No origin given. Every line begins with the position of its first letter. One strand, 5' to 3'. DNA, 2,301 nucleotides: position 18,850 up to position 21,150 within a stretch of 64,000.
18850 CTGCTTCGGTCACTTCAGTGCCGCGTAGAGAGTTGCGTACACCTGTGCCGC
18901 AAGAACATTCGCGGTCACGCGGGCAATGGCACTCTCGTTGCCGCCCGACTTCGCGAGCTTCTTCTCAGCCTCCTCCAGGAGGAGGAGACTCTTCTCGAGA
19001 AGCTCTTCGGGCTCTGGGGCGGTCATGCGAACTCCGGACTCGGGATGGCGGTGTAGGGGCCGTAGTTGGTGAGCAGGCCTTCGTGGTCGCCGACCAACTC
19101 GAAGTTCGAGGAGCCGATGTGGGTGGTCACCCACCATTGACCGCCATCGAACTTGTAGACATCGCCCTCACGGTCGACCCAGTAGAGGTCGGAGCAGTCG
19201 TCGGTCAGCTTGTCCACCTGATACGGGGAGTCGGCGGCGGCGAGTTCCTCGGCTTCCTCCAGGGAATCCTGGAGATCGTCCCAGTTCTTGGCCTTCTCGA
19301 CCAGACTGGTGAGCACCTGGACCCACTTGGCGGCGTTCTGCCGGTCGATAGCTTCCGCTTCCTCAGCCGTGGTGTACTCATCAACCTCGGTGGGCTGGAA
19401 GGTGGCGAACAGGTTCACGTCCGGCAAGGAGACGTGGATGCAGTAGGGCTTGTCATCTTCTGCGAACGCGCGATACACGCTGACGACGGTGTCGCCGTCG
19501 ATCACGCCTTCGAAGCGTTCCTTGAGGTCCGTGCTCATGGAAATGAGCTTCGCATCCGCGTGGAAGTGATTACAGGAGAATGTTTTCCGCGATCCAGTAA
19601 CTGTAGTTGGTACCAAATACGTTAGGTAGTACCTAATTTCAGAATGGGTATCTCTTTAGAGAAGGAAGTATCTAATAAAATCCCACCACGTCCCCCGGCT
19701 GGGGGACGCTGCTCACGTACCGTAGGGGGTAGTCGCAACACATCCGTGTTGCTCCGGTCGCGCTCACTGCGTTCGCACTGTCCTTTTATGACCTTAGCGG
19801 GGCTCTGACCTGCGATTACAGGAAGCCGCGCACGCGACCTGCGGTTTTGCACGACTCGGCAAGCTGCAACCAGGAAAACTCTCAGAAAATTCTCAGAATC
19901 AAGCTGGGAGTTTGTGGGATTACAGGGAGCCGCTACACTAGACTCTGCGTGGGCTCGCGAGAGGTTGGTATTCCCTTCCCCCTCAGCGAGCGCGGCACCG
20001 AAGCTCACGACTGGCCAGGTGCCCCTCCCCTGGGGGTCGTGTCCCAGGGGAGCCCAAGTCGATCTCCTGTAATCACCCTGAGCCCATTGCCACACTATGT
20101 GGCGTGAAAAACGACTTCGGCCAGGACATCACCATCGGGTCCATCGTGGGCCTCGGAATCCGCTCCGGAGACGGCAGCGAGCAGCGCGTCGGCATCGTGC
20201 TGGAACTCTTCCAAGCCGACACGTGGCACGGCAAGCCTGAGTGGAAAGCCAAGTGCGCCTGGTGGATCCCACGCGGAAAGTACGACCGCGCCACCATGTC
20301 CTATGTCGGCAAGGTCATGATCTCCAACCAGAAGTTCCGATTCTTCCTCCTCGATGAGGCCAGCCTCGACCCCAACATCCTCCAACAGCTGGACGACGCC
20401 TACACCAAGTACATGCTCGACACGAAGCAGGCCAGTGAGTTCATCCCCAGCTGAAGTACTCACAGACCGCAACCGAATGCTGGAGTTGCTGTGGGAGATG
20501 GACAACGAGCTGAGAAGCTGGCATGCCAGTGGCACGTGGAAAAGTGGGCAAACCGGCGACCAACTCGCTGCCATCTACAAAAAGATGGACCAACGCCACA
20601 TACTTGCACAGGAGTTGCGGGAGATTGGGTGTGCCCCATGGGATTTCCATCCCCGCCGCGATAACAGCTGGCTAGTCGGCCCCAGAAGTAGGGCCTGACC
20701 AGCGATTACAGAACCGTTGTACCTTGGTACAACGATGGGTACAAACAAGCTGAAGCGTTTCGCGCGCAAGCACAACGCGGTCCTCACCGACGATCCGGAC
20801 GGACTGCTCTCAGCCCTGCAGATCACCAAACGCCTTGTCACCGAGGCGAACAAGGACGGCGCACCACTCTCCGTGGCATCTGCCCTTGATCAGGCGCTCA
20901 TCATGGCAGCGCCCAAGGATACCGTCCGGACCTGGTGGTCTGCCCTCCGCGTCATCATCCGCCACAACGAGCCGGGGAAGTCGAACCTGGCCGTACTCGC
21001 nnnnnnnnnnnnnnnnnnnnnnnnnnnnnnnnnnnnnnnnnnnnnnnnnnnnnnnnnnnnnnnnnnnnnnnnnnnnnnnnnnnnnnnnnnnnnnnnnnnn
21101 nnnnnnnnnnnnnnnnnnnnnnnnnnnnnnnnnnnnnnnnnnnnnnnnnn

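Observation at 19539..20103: Divergent control region with three stoperator-like sites, a 15-bp palindrome and a GC hairpin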

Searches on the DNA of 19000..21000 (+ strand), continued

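Call 35: search_dna_similar(query=window:19539-20103:+, collection=phages, mode=distant, max_rows=40)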
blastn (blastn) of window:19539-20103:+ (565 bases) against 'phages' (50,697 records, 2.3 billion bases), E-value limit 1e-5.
Records with a match: 29; places in all: 29; records where one place covers at least 80% of the query: 29.
Best place of each record, by identity: >=99% 2; 80-90% 16; 60-80% 11.
By first word of the organism name: Mycobacterium 29.
By host as written in the record: Mycobacterium smegmatis mc2 155 24; Mycobacterium smegmatis mc#155 3; Mycolicibacterium smegmatis 1; Mycobacterium smegmatis mc2155 1.
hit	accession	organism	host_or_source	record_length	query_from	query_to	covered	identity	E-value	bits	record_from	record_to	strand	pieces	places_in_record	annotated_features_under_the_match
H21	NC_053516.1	Mycobacterium phage Reindeer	Mycobacterium smegmatis mc2 155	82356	1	565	100%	100.0%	0e+0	1020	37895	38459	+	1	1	none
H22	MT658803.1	Mycobacterium phage Reindeer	Mycobacterium smegmatis mc2 155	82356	1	565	100%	100.0%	0e+0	1020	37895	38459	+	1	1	none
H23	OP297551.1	Mycobacterium phage Skinny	Mycobacterium smegmatis mc2 155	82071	5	565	99%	86.7%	0e+0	645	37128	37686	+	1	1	none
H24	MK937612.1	Mycobacterium phage LilhomieP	Mycobacterium smegmatis mc2 155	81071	5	565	99%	86.5%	0e+0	641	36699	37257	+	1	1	none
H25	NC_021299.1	Mycobacterium phage PegLeg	Mycobacterium smegmatis mc2 155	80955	5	565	99%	86.5%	0e+0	641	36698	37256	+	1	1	none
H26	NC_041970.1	Mycobacterium phage Bongo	Mycobacterium smegmatis mc2 155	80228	5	565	99%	86.5%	0e+0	641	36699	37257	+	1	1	none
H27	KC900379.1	Mycobacterium phage PegLeg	Mycobacterium smegmatis mc2 155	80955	5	565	99%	86.5%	0e+0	641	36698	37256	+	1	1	none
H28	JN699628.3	Mycobacterium phage Bongo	Mycobacterium smegmatis mc2 155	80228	5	565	99%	86.5%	0e+0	641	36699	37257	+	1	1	none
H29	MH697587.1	Mycobacterium phage IPhane7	Mycobacterium smegmatis mc2 155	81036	5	565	99%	86.5%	0e+0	641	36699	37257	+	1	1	none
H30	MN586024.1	Mycobacterium phage TyDawg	Mycobacterium smegmatis mc#155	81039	5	565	99%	86.5%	0e+0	641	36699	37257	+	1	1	none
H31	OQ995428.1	Mycobacterium phage SlimJimmy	Mycobacterium smegmatis mc2 155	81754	5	565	99%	86.3%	0e+0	640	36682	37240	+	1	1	none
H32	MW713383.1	Mycobacterium phage SirSheldon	Mycolicibacterium smegmatis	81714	5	565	99%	82.4%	4e-148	529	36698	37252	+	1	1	none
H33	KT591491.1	Mycobacterium phage Bricole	Mycobacterium smegmatis mc2 155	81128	5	565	99%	82.4%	4e-148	529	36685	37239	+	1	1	none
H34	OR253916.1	Mycobacterium phage Auspice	Mycobacterium smegmatis mc2155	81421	5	565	99%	82.4%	4e-148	529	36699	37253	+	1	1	none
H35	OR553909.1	Mycobacterium phage Glaske16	Mycobacterium smegmatis mc2 155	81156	5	565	99%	82.4%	4e-148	529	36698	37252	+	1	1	none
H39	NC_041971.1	Mycobacterium phage Rey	Mycobacterium smegmatis mc2 155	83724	28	538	90%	73.7%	3e-68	265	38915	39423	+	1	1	none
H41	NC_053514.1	Mycobacterium phage Estes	Mycobacterium smegmatis mc2 155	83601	28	540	91%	72.9%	3e-62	245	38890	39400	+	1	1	none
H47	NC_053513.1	Mycobacterium phage Aziz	Mycobacterium smegmatis mc2 155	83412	28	540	91%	72.5%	1e-59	236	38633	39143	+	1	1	none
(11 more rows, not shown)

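Call 36: get_annotated_region(hit=H23, flank=120)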
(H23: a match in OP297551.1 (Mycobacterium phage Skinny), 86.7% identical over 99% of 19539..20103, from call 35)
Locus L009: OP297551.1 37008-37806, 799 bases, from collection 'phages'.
description: Mycobacterium phage Skinny, complete genome.
organism: Mycobacterium phage Skinny (NCBI taxid 2978501)
taxonomy: Viruses; Duplodnaviria; Heunggongvirae; Uroviricota; Caudoviricetes; Vilmaviridae; Mclasvirinae; Bongovirus
host: Mycobacterium smegmatis mc2 155; source: soil; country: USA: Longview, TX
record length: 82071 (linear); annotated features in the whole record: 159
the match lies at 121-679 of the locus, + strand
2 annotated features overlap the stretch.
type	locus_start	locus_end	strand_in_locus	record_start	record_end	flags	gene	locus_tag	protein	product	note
CDS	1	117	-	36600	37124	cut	50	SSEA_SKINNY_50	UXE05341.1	hypothetical protein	-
CDS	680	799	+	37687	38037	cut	51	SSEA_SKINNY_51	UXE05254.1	hypothetical protein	-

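Call 37: get_annotated_region(hit=H32, flank=120)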
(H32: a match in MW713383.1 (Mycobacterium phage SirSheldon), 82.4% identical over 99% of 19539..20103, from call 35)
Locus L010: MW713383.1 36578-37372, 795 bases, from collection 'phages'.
description: Mycobacterium phage SirSheldon, complete genome.
organism: Mycobacterium phage SirSheldon (NCBI taxid 2831680)
taxonomy: Viruses; Duplodnaviria; Heunggongvirae; Uroviricota; Caudoviricetes; Vilmaviridae; Mclasvirinae; Bongovirus
host: Mycolicibacterium smegmatis; source: soil; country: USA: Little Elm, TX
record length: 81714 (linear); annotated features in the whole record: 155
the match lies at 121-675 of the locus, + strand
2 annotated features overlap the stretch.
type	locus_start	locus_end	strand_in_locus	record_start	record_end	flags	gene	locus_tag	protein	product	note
CDS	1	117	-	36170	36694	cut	-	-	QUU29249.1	hypothetical protein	-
CDS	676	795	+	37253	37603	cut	-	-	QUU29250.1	hypothetical protein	-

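Call 38: get_annotated_region(hit=H39, flank=150)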
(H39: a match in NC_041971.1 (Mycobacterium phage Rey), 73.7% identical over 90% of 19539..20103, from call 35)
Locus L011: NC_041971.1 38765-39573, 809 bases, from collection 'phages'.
description: Mycobacterium phage Rey, complete genome.
organism: Mycobacterium phage Rey (NCBI taxid 1034115)
taxonomy: Viruses; Duplodnaviria; Heunggongvirae; Uroviricota; Caudoviricetes; Vilmaviridae; Mclasvirinae; Reyvirus; Reyvirus rey
host: Mycobacterium smegmatis mc2 155; source: soil; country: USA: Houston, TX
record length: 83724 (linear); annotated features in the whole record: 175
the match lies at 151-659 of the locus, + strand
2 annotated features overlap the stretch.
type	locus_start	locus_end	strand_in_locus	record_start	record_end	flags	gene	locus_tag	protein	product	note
CDS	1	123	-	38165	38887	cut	56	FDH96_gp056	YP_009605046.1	hypothetical protein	-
CDS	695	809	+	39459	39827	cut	57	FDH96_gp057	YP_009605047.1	hypothetical protein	-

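Call 39: get_annotated_region(hit=H41, flank=150)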
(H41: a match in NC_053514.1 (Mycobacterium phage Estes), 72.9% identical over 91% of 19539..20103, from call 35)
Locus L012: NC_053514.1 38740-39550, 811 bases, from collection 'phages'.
description: Mycobacterium phage Estes, complete genome.
organism: Mycobacterium phage Estes (NCBI taxid 2759459)
taxonomy: Viruses; Duplodnaviria; Heunggongvirae; Uroviricota; Caudoviricetes; Vilmaviridae; Mclasvirinae; Reyvirus; Reyvirus estes
host: Mycobacterium smegmatis mc2 155; source: soil; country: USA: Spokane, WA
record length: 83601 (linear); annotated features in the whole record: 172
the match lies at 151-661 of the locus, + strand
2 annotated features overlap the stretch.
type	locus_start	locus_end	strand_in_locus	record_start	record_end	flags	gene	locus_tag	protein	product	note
CDS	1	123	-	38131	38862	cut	57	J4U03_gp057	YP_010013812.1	hypothetical protein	-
CDS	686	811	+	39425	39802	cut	58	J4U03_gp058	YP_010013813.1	hypothetical protein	-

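Call 40: get_annotated_region(hit=H47, flank=150)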
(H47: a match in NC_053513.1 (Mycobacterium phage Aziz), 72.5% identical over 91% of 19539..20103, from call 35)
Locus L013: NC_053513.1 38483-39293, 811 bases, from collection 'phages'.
description: Mycobacterium phage Aziz, complete genome.
organism: Mycobacterium phage Aziz (NCBI taxid 2762281)
taxonomy: Viruses; Duplodnaviria; Heunggongvirae; Uroviricota; Caudoviricetes; Vilmaviridae; Mclasvirinae; Reyvirus; Reyvirus aziz
host: Mycobacterium smegmatis mc2 155; source: soil; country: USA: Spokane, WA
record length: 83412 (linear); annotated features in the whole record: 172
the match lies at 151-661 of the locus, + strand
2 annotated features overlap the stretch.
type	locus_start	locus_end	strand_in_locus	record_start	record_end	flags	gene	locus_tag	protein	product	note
CDS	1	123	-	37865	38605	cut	55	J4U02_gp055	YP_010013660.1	hypothetical protein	-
CDS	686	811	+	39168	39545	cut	56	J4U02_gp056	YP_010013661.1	hypothetical protein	-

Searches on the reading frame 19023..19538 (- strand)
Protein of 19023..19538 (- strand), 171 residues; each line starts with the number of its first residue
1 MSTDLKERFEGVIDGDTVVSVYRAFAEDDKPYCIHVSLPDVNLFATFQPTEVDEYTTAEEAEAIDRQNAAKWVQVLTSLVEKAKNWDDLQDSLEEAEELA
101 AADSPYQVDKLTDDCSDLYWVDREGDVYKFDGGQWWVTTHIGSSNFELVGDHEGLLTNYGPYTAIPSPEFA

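Call 30: search_protein_families(library=pfam, proteins=[window:19023-19538:-], max_evalue=0.1)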
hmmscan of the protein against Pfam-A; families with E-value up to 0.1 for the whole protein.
window:19023-19538:- (171 aa): 1 family
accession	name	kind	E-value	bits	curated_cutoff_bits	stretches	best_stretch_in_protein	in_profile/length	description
PF10397.14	ADSL_C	-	0.029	15.1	32.7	1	63-113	16-64/79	Adenylosuccinate lyase C-terminus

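Call 59: search_solved_structures(query=window:19023-19538:-, max_evalue=1)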
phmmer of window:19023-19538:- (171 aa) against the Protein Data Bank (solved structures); distinct sequences matched with E-value up to 1: 6.
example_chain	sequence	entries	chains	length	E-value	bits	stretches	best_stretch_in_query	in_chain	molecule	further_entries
4k2p_A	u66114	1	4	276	0.43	13.7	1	19-101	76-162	T-lymphoma invasion and metastasis-inducing protein 1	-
1nmc_H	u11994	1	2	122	0.5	13.5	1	104-136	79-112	SINGLE CHAIN ANTIBODY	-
1nma_H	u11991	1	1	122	0.53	13.4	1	104-136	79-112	FAB NC10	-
1nmb_H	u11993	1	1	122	0.53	13.4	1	104-136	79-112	FAB NC10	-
1a14_H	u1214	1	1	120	0.58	13.3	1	104-136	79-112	NC10 FV (HEAVY CHAIN)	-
3a8n_A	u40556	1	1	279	0.88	12.7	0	19-100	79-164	T-lymphoma invasion and metastasis-inducing protein 1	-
